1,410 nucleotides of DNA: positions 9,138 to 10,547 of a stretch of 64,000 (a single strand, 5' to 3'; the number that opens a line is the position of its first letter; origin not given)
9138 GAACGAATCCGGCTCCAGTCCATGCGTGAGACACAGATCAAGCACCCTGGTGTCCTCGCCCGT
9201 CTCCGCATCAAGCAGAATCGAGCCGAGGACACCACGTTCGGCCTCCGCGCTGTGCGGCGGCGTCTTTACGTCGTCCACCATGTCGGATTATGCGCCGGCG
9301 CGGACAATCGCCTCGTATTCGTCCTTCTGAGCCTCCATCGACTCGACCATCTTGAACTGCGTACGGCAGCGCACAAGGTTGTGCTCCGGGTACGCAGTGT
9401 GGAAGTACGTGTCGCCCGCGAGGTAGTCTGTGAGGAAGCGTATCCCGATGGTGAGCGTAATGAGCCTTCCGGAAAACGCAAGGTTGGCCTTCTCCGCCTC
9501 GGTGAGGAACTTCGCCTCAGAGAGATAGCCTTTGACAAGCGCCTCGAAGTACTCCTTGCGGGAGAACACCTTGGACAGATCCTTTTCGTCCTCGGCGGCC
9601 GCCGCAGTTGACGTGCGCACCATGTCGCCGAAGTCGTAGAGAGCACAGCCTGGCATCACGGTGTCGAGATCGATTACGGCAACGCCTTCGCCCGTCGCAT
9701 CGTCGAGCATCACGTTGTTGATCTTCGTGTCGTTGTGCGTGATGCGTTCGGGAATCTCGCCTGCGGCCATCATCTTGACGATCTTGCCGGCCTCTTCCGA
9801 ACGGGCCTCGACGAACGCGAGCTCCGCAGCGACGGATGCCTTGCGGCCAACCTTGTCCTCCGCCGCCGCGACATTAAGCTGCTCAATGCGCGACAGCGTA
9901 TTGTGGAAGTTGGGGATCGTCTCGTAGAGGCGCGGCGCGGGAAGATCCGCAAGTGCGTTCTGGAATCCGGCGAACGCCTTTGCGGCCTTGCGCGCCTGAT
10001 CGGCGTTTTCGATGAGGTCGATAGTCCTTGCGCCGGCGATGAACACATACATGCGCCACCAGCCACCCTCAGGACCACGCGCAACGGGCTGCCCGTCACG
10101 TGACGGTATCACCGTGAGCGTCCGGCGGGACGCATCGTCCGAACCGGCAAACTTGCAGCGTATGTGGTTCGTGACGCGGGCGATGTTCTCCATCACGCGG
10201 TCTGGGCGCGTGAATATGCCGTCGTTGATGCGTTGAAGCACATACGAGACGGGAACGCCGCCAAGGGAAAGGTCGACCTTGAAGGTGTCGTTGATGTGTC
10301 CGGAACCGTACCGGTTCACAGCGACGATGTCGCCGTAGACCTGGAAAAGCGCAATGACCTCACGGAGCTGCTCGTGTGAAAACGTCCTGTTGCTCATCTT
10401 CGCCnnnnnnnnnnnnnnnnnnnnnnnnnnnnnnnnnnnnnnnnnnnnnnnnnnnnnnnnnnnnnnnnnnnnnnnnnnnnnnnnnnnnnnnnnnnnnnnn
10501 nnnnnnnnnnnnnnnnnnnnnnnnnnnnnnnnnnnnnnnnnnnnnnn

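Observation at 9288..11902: Two-kinase operon (ASKHA-fold kinase with Cys-cluster N-domain plus NahK-like anomeric hexosamine kinase) co-transcribed with dnaB and rsmI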

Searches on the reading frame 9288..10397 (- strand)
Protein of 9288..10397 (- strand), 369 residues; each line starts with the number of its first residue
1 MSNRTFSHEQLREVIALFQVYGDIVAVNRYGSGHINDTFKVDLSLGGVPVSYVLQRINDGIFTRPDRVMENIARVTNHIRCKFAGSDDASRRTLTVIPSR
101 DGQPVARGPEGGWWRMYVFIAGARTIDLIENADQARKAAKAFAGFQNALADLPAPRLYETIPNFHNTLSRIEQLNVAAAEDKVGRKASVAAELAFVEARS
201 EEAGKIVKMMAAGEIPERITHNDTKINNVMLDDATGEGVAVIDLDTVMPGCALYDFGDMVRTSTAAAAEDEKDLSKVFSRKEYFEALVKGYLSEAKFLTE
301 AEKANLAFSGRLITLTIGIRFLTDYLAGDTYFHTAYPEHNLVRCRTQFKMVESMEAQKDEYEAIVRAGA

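Call 3: search_protein_families(library=pfam, proteins=[window:9288-10397:-], max_evalue=0.01)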
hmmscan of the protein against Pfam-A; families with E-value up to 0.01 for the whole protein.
window:9288-10397:- (369 aa): 1 family
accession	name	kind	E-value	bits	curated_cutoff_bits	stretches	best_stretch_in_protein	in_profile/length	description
PF01636.29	APH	-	1.3e-14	55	23.2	1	29-264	4-214/239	Phosphotransferase enzyme family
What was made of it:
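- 9288..10397 (-): N-acetylhexosamine 1-kinase (NahK/LnpB-type, APH fold). PF01636 scores 55 bits (call 3).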

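Call 4: search_protein_families(library=ncbifam, proteins=[window:9288-10397:-], max_evalue=0.01)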
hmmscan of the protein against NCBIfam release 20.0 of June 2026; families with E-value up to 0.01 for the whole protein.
window:9288-10397:- (369 aa): 0 families

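Call 5: search_solved_structures(query=window:9288-10397:-, max_evalue=1, show_alignments=2)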
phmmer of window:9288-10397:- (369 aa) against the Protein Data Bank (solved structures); distinct sequences matched with E-value up to 1: 5.
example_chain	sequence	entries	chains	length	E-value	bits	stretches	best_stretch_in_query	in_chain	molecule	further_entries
4ocj_A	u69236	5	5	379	3.1e-84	286.2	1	3-365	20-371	N-acetylhexosamine 1-phosphate kinase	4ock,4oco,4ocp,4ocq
4wh1_A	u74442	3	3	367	7.3e-84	285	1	5-365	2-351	N-acetylhexosamine 1-kinase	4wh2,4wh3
4ocu_A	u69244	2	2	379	1.9e-83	283.7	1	7-365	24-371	N-acetylhexosamine 1-phosphate kinase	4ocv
5z87_A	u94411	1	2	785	0.15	14.4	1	139-250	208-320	EmGH1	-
6ef6_A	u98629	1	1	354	0.55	12.5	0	212-260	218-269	Aminoglycoside phosphotransferase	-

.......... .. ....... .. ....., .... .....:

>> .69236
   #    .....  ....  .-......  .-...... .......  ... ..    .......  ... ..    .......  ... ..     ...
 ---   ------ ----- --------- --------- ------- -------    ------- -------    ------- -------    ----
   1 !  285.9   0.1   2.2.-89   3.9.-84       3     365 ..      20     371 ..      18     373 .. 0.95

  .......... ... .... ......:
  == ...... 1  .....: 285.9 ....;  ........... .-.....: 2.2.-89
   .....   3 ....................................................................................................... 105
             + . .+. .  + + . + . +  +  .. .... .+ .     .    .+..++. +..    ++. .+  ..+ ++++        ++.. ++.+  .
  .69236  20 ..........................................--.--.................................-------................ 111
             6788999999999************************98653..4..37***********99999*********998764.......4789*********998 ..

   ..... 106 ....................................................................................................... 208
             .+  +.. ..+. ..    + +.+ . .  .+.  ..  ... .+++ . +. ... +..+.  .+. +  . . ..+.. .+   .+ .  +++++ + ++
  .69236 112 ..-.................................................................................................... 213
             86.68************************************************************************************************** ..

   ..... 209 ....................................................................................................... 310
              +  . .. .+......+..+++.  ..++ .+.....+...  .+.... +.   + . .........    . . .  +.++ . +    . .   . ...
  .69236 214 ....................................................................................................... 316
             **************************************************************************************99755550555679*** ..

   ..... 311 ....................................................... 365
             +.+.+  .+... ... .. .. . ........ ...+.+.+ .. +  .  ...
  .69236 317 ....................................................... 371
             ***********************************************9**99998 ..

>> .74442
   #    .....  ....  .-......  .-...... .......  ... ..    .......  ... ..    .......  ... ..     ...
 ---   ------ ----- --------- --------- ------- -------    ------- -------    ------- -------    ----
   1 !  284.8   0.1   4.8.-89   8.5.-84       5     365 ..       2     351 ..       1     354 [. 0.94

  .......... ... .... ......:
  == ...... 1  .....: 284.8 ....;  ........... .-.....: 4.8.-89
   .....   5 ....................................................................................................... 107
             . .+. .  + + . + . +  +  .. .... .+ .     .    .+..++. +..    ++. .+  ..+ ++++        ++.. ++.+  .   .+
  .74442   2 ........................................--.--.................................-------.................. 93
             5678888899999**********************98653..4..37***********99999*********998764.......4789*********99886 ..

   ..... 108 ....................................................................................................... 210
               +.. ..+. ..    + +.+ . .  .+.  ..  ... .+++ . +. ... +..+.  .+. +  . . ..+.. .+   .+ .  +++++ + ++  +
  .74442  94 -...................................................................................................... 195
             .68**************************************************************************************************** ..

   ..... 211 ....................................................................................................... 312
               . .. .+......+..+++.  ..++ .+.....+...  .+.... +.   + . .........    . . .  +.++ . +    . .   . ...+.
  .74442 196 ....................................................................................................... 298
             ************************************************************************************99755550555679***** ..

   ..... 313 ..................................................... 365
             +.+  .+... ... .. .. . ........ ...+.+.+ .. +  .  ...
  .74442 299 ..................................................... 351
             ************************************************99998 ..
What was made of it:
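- On NahK / LnpB N-acetylhexosamine 1-kinase: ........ and IDLDT align column for column with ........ and IDLDT of 4ocj (call 5).
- Checked: The quoted motifs are present and align to B. longum NahK (call 5).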

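Call 50: find_homologous_proteins(query=window:9288-10397:-, max_evalue=0.00001)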
Query window:9288-10397:- (369 aa): 8000 proteins with E <= 0.00001 among 8000 candidates; the best 120 are listed.
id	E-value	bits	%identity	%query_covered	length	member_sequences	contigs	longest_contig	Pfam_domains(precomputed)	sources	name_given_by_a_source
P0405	1.5e-234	795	96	100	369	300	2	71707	PF01636.30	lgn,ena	-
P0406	2.0e-232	788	95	100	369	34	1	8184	PF01636.30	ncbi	-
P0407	2.9e-219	745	91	99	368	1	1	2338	PF01636.30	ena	-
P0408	3.0e-219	745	90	99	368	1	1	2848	PF01636.30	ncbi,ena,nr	ncbi:MAG: aminoglycoside phosphotransferase family protein [Kiritimatiellae bacterium]|nr:aminoglyco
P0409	5.3e-219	744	90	99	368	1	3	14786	PF01636.30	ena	-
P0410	4.4e-218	741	89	100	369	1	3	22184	PF01636.30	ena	-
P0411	4.0e-217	738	89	100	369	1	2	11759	PF01636.30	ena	-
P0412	7.9e-217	737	89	100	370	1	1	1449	PF01636.30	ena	-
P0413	1.5e-216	736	89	99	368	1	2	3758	PF01636.30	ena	-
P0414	1.5e-216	736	89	99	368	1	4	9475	PF01636.30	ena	-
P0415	1.4e-213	726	87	99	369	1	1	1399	PF01636.30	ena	-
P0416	8.5e-213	724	88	100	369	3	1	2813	PF01636.30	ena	-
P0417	4.3e-212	721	89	100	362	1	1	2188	PF01636.30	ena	-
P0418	1.4e-210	717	88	99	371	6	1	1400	PF01636.30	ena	-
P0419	1.4e-210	717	89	100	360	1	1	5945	PF01636.30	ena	-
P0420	1.2e-208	710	86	99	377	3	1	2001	PF01636.30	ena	-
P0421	1.3e-204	697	86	99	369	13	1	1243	PF01636.30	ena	-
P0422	4.9e-195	665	85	100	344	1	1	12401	PF01636.30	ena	-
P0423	7.4e-192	655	79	100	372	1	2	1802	PF01636.30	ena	-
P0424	1.3e-188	644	78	99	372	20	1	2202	PF01636.30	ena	-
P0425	1.8e-186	637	78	99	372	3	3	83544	PF01636.30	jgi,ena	-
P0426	2.9e-180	617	86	89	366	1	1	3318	PF01636.30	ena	-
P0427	2.8e-177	607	74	99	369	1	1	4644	PF01636.30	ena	-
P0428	5.8e-173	593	73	99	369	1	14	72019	PF01636.30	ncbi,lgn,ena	-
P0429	4.4e-169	580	70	100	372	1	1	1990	PF01636.30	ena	-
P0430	1.5e-168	578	72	100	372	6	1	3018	PF01636.30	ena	-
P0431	5.3e-165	567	70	99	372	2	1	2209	PF01636.30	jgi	-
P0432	2.5e-162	558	75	100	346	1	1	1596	PF01636.30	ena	-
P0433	3.3e-153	528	67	99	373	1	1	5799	PF01636.30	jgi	jgi:Ser/Thr protein kinase RdoA (MazF antagonist)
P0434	7.1e-153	527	68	99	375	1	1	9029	PF01636.30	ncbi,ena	-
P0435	7.3e-153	527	68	99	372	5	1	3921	PF01636.30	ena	-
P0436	8.4e-153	527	67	99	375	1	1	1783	PF01636.30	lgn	-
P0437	8.7e-153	526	68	99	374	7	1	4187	PF01636.30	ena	-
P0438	9.1e-153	526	68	99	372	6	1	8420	PF01636.30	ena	-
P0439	2.6e-152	525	66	99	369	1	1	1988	PF01636.30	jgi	jgi:Ser/Thr protein kinase RdoA (MazF antagonist)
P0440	3.8e-152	524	67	99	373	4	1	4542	PF01636.30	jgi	jgi:Ser/Thr protein kinase RdoA (MazF antagonist)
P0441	5.5e-152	524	67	99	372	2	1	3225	PF01636.30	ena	-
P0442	6.6e-151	520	66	99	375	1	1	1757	PF01636.30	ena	-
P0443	1.3e-150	519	66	99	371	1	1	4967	PF01636.30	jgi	jgi:hypothetical protein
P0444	1.4e-150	519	66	99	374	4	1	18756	PF01636.30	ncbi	-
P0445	1.5e-150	519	66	99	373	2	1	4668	PF01636.30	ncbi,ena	-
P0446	1.7e-150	519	66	99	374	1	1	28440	PF01636.30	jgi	-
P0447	2.9e-150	518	56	96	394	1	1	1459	PF01636.30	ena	-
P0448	3.7e-150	518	66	99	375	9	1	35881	PF01636.30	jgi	-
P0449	6.4e-150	517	66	99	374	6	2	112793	PF01636.30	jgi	jgi:Ser/Thr protein kinase RdoA (MazF antagonist)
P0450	6.5e-150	517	66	99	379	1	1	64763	PF01636.30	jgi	jgi:Ser/Thr protein kinase RdoA (MazF antagonist)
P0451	6.8e-150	517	66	99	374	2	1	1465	PF01636.30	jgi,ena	-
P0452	2.1e-149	515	70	99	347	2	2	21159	PF01636.30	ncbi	-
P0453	2.6e-149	515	67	99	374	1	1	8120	PF01636.30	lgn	-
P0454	6.1e-149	514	66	99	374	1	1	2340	PF01636.30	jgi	-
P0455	6.8e-149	514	66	99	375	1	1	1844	PF01636.30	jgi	-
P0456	7.9e-149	513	66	99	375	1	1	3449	PF01636.30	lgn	-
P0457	1.7e-148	512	66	96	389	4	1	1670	PF01636.30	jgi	-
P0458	2.2e-148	512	65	99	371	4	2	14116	PF01636.30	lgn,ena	-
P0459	2.8e-148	512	65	97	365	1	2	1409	PF01636.30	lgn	-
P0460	3.2e-148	511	66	99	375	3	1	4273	PF01636.30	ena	-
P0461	3.3e-148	511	65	99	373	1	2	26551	PF01636.30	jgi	jgi:Ser/Thr protein kinase RdoA (MazF antagonist)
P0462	4.0e-148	511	66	99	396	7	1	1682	PF01636.30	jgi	-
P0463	4.1e-148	511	65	99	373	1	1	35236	PF01636.30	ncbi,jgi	jgi:Ser/Thr protein kinase RdoA (MazF antagonist)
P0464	4.1e-148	511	70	100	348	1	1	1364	PF01636.30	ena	-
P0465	7.6e-148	510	65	99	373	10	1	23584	PF01636.30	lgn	-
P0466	1.1e-147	510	66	99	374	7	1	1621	PF01636.30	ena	-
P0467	2.5e-147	509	67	97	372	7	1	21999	PF01636.30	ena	-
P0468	3.0e-147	508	64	99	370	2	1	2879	PF01636.30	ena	-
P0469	3.1e-147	508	70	100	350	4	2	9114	PF01636.30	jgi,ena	-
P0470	5.5e-147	507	65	99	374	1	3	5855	PF01636.30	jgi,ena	-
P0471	1.1e-146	506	65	99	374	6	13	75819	PF01636.30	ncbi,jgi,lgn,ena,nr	ncbi:MAG TPA: aminoglycoside phosphotransferase family protein [Kiritimatiellia bacterium]|jgi:hypot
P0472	1.4e-146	506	65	99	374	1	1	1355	PF01636.30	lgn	-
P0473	1.6e-146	506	65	99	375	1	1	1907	PF01636.30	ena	-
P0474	2.1e-146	506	65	100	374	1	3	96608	PF01636.30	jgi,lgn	jgi:hypothetical protein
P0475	2.5e-146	505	66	97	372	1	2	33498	PF01636.30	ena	-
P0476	3.7e-146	505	66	99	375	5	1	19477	PF01636.30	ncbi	-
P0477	4.0e-146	505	64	99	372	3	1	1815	PF01636.30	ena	-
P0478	8.8e-146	503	64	99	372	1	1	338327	PF01636.30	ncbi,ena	-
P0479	8.9e-146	503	64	99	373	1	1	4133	PF01636.30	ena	-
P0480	1.1e-145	503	66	99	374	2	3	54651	PF01636.30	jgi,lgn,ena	-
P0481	1.2e-145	503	65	99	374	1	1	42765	PF01636.30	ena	-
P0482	1.3e-145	503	69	100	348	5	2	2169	PF01636.30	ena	-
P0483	1.6e-145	503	65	99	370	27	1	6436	PF01636.30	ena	-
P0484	1.8e-145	502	66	98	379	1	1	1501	PF01636.30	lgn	-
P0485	2.3e-145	502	65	98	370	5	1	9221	PF01636.30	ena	-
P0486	2.6e-145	502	64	99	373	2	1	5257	PF01636.30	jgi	-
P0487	3.2e-145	502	69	99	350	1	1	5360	PF01636.30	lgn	-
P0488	3.5e-145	501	64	99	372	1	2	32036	PF01636.30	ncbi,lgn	ncbi:MAG: aminoglycoside phosphotransferase family protein [bacterium]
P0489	3.8e-145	501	64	99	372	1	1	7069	PF01636.30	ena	-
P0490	4.2e-145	501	65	99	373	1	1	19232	PF01636.30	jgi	jgi:Ser/Thr protein kinase RdoA (MazF antagonist)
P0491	6.4e-145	501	64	99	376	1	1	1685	PF01636.30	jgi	jgi:Ser/Thr protein kinase RdoA (MazF antagonist)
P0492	7.1e-145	500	69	99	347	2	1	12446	PF01636.30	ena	-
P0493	1.0e-144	500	65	99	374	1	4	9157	PF01636.30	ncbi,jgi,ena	jgi:Ser/Thr protein kinase RdoA (MazF antagonist)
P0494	1.1e-144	500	69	100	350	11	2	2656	PF01636.30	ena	-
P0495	1.3e-144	500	65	98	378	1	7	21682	PF01636.30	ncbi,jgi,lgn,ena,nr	ncbi:MAG TPA: aminoglycoside phosphotransferase family protein [Kiritimatiellia bacterium]|nr:aminog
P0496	2.1e-144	499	63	99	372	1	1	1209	PF01636.30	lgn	-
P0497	4.6e-144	498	64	97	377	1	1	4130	PF01636.30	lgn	-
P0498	9.4e-144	497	65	96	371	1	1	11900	PF01636.30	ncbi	-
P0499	9.6e-144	497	64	100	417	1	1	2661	PF01636.30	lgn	-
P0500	1.5e-143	496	64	99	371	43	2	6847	PF01636.30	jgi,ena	-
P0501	1.7e-143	496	64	99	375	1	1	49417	PF01636.30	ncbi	-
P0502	1.9e-143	496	64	99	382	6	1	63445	PF01636.30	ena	-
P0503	2.6e-143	495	63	99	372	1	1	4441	PF01636.30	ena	-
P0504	3.1e-143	495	64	99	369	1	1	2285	PF01636.30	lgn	-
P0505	3.8e-143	495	62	100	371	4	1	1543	PF01636.30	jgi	-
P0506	4.4e-143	495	69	100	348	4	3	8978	PF01636.30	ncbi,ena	-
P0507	9.9e-143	493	63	99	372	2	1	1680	PF01636.30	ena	-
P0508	1.0e-142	493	67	100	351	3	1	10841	PF01636.30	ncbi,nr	ncbi:MAG: aminoglycoside phosphotransferase family protein [Kiritimatiellae bacterium]|nr:aminoglyco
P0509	1.5e-142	493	64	100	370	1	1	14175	PF01636.30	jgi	-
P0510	1.8e-142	493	67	99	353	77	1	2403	PF01636.30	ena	-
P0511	2.2e-142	492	67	99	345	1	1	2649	PF01636.30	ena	-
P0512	2.6e-142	492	64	99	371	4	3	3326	PF01636.30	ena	-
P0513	2.7e-142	492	67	100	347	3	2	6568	PF01636.30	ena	-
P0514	3.0e-142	492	67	100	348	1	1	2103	PF01636.30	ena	-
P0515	3.2e-142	492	67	100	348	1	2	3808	PF01636.30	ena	-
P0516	3.8e-142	492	63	97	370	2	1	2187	PF01636.30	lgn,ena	-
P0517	4.7e-142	491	68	100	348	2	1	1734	PF01636.30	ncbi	-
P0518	7.0e-142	491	61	98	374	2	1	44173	PF01636.30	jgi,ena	-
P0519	1.1e-141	490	67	99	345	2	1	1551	PF01636.30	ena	-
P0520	1.1e-141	490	67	100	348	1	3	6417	PF01636.30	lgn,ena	-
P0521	1.1e-141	490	67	100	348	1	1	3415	PF01636.30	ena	-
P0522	1.3e-141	490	67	99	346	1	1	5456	PF01636.30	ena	-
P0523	1.3e-141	490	62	99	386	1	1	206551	PF01636.30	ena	-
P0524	1.4e-141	490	61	98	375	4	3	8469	PF01636.30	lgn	-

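Call 51: find_encoding_contigs(protein=P0425, flank=7000, max_places=1)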
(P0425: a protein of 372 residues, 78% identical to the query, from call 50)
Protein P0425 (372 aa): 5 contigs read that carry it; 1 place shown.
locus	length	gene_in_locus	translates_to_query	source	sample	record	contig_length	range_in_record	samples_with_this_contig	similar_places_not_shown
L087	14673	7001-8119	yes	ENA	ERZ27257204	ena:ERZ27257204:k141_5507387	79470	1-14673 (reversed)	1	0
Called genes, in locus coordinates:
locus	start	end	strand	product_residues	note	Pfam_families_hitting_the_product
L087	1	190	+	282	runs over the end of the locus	PF00696:AA_kinase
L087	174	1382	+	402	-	PF00202:Aminotran_3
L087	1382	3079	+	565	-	PF05157:MshEN, PF00437:T2SSE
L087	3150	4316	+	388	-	PF00389:2-Hacid_dh, PF02826:2-Hacid_dh_C, PF03446:NAD_binding_2 (weak)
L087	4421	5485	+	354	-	PF00482:T2SSF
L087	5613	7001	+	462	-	-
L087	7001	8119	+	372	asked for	PF01636:APH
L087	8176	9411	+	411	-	PF25917:BSH_RND, PF25973:BSH_CzcB (weak), PF25944:Beta-barrel_RND (weak)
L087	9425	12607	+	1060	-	PF00873:ACR_tran, PF02355:SecD_SecF_C (weak), PF03176:MMPL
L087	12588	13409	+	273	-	PF10609:ParA, PF13614:AAA_31 (weak), PF01656:CbiA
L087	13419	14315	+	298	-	PF00892:EamA, PF03151:TPT (weak)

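Call 52: find_encoding_contigs(protein=P0478, flank=7000, max_places=1)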
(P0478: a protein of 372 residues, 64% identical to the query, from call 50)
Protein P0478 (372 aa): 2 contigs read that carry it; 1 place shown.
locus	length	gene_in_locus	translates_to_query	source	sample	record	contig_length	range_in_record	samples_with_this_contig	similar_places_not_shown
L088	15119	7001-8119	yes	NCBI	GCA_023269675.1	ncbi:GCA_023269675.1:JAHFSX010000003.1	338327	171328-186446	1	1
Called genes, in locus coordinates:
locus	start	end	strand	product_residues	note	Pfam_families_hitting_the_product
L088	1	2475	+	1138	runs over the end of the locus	PF18582:HZS_alpha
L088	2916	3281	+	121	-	-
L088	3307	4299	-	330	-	PF02311:AraC_binding, PF12833:HTH_18, PF00165:HTH_AraC (weak)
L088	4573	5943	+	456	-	-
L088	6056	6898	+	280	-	PF02585:PIG-L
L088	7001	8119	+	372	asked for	PF01636:APH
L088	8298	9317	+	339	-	PF08902:DUF1848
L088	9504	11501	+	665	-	PF02838:Glyco_hydro_20b, PF00728:Glyco_hydro_20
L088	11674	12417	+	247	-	PF06439:3keto-disac_hyd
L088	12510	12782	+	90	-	-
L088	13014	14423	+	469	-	PF00150:Cellulase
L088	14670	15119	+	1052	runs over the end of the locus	PF12951:PATR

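Call 53: find_encoding_contigs(protein=P0523, flank=7000, max_places=1)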
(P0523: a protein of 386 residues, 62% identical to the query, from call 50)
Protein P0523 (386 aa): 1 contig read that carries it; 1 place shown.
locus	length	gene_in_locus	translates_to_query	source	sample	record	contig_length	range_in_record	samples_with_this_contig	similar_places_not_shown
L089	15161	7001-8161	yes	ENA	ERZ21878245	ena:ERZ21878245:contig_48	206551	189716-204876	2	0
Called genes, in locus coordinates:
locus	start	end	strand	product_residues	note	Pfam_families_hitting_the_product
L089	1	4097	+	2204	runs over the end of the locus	PF12951:PATR, PF07691:PA14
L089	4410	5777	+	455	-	-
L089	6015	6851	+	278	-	PF02585:PIG-L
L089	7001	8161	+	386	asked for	PF01636:APH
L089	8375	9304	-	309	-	PF01370:Epimerase, PF04321:RmlD_sub_bind, PF16363:GDP_Man_Dehyd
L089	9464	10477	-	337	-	PF01370:Epimerase, PF04321:RmlD_sub_bind, PF16363:GDP_Man_Dehyd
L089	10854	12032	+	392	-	PF00532:Peripla_BP_1 (weak), PF13377:Peripla_BP_3, PF00165:HTH_AraC (faint), PF12833:HTH_18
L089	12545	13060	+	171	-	-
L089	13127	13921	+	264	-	PF03807:F420_oxidored, PF14748:P5CR_dimer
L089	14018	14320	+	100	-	PF21699:TM1266-like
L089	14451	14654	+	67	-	-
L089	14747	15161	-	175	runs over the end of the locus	-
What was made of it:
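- On GNB/LNB (lnpABCD) pathway locus: Two epimerase genes lie next to NahK only in the distant locus L089 (call 53).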
